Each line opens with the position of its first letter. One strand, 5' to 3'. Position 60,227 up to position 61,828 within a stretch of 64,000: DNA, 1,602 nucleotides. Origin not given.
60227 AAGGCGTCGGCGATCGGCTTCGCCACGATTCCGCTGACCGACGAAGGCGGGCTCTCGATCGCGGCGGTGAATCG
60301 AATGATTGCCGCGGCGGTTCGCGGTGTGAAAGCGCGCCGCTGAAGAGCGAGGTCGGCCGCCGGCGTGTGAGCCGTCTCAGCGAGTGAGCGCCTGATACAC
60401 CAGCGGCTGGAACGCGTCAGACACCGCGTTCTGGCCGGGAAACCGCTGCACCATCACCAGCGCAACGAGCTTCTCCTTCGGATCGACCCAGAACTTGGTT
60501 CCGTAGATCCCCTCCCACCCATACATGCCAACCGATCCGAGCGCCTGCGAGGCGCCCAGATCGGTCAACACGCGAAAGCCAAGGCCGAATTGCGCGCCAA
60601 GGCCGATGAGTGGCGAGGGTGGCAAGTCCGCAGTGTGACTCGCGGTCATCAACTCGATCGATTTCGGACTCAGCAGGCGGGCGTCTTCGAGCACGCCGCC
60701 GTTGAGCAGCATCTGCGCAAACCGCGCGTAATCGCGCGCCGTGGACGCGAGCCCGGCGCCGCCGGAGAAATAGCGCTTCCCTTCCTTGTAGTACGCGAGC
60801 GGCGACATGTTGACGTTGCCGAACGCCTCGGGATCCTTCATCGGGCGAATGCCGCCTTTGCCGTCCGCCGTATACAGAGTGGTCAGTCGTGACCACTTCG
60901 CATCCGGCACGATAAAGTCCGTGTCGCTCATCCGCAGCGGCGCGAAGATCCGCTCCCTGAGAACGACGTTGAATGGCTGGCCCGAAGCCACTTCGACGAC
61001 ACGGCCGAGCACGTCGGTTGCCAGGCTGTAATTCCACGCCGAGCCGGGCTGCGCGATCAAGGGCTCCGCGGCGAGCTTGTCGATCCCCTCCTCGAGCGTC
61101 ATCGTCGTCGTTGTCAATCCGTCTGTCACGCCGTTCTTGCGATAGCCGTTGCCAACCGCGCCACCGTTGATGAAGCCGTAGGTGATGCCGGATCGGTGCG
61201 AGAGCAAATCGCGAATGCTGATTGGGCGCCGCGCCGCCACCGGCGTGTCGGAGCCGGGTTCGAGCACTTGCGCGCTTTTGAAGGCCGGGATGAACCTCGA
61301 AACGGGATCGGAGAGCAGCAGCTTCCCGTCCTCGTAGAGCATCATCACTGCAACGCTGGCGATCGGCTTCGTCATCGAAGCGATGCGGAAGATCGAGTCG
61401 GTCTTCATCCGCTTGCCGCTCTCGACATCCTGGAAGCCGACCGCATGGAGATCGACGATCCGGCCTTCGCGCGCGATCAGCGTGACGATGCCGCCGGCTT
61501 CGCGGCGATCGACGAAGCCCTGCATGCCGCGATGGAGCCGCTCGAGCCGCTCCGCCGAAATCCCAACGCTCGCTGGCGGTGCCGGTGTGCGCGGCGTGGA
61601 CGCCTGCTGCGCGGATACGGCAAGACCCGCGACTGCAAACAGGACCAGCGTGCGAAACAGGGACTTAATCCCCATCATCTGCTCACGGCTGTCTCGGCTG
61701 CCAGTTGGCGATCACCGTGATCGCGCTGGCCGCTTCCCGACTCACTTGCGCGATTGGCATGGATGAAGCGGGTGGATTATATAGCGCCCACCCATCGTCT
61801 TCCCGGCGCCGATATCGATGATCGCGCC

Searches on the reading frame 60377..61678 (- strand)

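Call 9: search_protein_families(library=pfam, proteins=[window:60377-61678:-], max_evalue=0.01)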
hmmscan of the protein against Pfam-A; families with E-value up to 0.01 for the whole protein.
window:60377-61678:- (433 aa): 1 family
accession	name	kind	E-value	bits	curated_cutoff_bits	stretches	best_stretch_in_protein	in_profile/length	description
PF00144.29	Beta-lactamase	-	1e-70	239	27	1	53-422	6-321/329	Beta-lactamase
